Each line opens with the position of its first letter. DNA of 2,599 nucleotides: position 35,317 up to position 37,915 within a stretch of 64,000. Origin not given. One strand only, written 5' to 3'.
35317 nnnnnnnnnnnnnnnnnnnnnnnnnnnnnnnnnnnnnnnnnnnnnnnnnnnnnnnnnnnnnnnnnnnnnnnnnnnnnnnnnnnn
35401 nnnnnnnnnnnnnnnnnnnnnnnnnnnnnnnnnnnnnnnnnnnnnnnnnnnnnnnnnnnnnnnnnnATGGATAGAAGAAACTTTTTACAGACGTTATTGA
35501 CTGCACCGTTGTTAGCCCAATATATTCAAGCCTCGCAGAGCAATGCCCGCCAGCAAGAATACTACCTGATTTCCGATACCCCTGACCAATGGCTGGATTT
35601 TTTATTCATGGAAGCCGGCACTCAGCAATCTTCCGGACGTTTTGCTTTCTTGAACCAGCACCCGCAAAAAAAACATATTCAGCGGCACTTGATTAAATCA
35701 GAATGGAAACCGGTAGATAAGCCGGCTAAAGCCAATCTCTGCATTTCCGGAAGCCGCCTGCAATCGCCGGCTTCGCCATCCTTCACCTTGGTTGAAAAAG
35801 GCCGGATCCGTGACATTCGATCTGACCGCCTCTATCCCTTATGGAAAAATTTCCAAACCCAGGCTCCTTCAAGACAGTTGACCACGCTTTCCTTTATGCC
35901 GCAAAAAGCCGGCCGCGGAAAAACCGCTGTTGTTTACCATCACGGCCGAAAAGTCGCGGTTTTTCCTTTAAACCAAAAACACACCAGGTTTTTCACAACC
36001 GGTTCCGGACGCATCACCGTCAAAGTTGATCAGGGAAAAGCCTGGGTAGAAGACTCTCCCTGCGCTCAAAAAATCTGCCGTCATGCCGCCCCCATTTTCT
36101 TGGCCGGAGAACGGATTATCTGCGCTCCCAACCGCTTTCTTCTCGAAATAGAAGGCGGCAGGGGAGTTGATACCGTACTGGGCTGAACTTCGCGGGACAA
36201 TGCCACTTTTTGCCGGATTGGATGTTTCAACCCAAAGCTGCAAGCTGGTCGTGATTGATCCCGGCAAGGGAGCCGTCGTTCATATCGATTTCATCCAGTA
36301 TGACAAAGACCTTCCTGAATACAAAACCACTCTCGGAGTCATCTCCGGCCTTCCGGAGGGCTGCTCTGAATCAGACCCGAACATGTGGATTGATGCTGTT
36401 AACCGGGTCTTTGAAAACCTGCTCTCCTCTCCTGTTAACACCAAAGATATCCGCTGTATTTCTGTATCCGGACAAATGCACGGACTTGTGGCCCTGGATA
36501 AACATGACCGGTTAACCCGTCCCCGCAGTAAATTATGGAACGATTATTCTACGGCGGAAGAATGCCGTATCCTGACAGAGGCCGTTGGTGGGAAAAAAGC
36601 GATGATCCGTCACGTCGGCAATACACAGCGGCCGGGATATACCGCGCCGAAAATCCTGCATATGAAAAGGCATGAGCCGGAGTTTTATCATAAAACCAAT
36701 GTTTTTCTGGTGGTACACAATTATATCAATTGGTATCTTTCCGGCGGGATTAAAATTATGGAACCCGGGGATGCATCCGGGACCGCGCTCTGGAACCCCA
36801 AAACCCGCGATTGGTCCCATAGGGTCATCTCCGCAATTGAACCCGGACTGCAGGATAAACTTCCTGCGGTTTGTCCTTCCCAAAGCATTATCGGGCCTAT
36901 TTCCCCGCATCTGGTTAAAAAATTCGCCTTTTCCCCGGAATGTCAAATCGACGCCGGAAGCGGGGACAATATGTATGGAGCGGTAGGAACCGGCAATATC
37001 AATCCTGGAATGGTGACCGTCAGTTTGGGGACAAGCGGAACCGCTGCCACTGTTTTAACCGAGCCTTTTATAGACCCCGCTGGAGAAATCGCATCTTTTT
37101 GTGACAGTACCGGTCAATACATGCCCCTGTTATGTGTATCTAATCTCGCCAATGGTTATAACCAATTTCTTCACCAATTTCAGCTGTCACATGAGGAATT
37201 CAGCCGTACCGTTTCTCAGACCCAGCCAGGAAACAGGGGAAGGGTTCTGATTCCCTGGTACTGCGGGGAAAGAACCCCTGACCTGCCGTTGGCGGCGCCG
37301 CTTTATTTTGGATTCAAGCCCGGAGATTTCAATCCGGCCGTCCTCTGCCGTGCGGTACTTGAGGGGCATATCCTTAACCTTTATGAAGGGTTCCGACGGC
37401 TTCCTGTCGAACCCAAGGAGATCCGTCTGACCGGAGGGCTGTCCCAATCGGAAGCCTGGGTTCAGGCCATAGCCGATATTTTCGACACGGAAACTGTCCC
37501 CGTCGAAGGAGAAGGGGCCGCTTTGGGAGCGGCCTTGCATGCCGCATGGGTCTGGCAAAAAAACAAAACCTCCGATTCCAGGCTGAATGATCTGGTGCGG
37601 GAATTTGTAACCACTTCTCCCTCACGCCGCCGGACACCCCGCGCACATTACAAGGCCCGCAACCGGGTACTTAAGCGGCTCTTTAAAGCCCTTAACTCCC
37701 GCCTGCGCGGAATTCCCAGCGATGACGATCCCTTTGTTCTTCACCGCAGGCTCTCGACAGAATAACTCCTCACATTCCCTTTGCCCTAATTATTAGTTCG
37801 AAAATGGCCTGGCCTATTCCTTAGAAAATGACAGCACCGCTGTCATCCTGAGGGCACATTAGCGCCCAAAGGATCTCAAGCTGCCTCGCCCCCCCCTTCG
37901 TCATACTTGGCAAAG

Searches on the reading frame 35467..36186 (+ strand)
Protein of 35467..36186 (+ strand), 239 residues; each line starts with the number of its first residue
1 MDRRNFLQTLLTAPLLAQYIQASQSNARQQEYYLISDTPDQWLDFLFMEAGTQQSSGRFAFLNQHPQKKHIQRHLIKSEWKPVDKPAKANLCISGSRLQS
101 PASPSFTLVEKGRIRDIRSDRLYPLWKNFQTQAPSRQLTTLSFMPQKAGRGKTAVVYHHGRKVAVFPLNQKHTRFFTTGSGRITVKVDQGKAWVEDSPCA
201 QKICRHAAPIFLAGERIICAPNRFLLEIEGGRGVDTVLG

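Call 18: search_protein_families(library=pfam, proteins=[window:35467-36186:+], max_evalue=0.00001)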
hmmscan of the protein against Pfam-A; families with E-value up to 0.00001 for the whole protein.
window:35467-36186:+ (239 aa): 1 family
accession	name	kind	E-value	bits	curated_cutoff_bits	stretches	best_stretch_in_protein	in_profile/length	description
PF07009.16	NusG_II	-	8e-18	65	29.6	1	143-230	15-105/107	NusG domain II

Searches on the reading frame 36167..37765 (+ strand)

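Call 18: search_protein_families(library=pfam, proteins=[window:36167-37765:+], max_evalue=0.00001)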
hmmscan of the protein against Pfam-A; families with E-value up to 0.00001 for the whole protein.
window:36167-37765:+ (532 aa): 2 families
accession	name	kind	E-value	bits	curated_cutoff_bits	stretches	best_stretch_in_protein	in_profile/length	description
PF00370.27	FGGY_N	-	1.6e-40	139.7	28.8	1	16-274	3-245/245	FGGY family of carbohydrate kinases, N-terminal domain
PF02782.22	FGGY_C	-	1e-17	65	27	1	284-462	2-197/198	FGGY family of carbohydrate kinases, C-terminal domain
